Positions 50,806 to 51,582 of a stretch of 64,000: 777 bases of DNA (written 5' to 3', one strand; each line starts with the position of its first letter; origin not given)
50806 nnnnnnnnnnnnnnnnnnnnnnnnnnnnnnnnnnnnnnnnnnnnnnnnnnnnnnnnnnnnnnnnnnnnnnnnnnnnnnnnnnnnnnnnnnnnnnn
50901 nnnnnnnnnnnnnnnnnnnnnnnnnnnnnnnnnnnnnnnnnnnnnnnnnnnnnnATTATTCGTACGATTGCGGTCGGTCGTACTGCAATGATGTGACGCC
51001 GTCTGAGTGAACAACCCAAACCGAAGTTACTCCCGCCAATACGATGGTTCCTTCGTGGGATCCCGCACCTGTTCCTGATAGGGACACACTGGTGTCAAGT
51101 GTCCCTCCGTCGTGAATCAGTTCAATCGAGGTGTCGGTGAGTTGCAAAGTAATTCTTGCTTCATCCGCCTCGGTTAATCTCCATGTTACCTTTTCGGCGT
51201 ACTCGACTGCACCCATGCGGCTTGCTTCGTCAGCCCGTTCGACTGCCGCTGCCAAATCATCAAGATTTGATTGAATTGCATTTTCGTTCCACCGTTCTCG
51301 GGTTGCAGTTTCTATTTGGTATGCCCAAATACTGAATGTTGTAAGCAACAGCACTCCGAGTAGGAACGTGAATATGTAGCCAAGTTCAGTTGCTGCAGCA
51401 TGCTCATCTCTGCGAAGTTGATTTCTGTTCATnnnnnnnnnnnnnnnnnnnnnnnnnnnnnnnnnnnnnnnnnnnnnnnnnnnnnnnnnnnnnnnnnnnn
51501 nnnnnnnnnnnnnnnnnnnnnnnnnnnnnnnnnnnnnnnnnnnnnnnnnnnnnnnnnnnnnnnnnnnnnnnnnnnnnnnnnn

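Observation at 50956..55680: Translationally coupled operon of three proteins with archaeal class-III (type IV pilin-like) N-termini, without assembly ATPase or platform genes nearby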

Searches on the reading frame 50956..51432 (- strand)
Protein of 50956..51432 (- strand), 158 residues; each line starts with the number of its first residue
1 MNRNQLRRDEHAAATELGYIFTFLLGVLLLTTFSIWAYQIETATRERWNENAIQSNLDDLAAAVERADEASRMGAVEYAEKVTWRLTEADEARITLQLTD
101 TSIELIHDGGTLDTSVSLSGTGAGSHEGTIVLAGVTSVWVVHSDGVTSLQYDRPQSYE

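Call 3: search_protein_families(library=pfam, proteins=[window:50956-51432:-], max_evalue=1)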
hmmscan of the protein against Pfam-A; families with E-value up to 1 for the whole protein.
window:50956-51432:- (158 aa): 1 family
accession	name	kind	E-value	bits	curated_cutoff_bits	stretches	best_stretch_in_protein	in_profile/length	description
PF07857.17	TMEM144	-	0.09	12.2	26.2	1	12-46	212-246/332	Transmembrane family, TMEM144 of transporters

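Call 4: search_protein_families(library=ncbifam, proteins=[window:50956-51432:-], max_evalue=1)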
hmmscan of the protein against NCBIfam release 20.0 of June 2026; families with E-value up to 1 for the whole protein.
window:50956-51432:- (158 aa): 2 families
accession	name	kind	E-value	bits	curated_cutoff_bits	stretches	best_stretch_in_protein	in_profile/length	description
NF004678.0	PRK06019.1-4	equivalog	0.034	12.9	444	0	77-147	125-189/355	5-(carboxyamino)imidazole ribonucleotide synthase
TIGR01565.1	homeo_ZF_HD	subfamily_domain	0.11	12.5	57.45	1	76-94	17-35/58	homeobox domain, ZF-HD class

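Call 16: find_homologous_proteins(query=window:50959-51432:-)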
Query window:50959-51432:- (158 aa): 1013 proteins with E <= 0.001 among 1292 candidates; the best 120 are listed.
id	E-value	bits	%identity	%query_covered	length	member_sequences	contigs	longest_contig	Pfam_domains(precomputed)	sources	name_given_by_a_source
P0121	1.4e-90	319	92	99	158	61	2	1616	-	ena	-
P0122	3.7e-87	308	91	100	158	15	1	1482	-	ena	-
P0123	4.2e-83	294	87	99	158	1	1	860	-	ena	-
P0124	7.5e-83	294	86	99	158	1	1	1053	-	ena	-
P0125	1.1e-82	293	87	99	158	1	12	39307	-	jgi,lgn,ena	-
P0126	2.3e-82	292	86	99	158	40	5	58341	-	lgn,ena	-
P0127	2.6e-82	292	86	99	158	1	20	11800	-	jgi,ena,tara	jgi:hypothetical protein|tara:strand:- start:107 stop:583 length:477 start_codon:yes stop_codon:yes 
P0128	3.8e-82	291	86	99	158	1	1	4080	-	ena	-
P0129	1.1e-81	290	85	99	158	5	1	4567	-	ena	-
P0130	2.3e-81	289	85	99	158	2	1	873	-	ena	-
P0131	4.0e-81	288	84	99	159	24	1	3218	-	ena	-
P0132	1.5e-80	286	84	100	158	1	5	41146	-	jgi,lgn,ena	-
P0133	1.9e-80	286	85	99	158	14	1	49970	-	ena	-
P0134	9.3e-80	283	82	99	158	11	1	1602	-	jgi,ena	jgi:hypothetical protein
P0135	9.9e-80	283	84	97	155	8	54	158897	-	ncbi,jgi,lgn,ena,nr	ncbi:MAG: hypothetical protein HOL22_00015 [Euryarchaeota archaeon]|jgi:hypothetical protein|nr:hypo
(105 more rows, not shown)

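Call 69: search_solved_structures(query=A3, max_evalue=1)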
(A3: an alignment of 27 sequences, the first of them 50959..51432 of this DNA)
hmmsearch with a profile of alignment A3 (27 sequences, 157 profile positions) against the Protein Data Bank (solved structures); distinct sequences matched with E-value up to 1: 4.
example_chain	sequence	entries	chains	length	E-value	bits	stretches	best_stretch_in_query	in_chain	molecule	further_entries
3m3h_A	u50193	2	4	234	0.024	17.7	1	27-94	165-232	Orotate phosphoribosyltransferase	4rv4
7zoi_A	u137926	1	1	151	0.12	15.4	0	126-155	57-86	Glycoside hydrolase family 18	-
7b9f_C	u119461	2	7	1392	0.16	14.9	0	56-123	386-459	EccC5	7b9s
7zoh_A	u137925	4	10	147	0.24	14.4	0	126-155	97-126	Glycoside hydrolase family 18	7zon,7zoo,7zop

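Call 92: search_protein_families(library=pfam, alignment_id=A3, max_evalue=1)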
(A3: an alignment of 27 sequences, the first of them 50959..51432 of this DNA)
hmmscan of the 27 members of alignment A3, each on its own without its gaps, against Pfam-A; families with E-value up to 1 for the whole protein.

A. member 1, window:50959-51432:- (158 aa): 1 family
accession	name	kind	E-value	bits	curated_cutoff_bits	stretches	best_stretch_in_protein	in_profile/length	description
PF07857.17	TMEM144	-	0.09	12.2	26.2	1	12-46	212-246/332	Transmembrane family, TMEM144 of transporters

B. families by the number of members that match (of 27 scanned): 9 families
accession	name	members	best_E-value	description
PF23928.1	DUF7266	6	0.0079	Family of unknown function (DUF7266)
PF12229.13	PG_binding_4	3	0.002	Putative peptidoglycan binding domain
PF21360.3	PylC-like_N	3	0.038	PylC-like, N-terminal domain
PF07857.17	TMEM144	3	0.09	Transmembrane family, TMEM144 of transporters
PF02102.21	Peptidase_M35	2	0.19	Deuterolysin metalloprotease (M35) family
PF21139.3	BT_MCC_alpha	1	0.012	Methylcrotonyl-CoA carboxylase, alpha-subunit, BT domain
PF10604.15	Polyketide_cyc2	1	0.085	Polyketide cyclase / dehydrase and lipid transport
PF02971.19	FTCD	1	0.17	Formiminotransferase domain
PF12951.13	PATR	1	0.52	Passenger-associated-transport-repeat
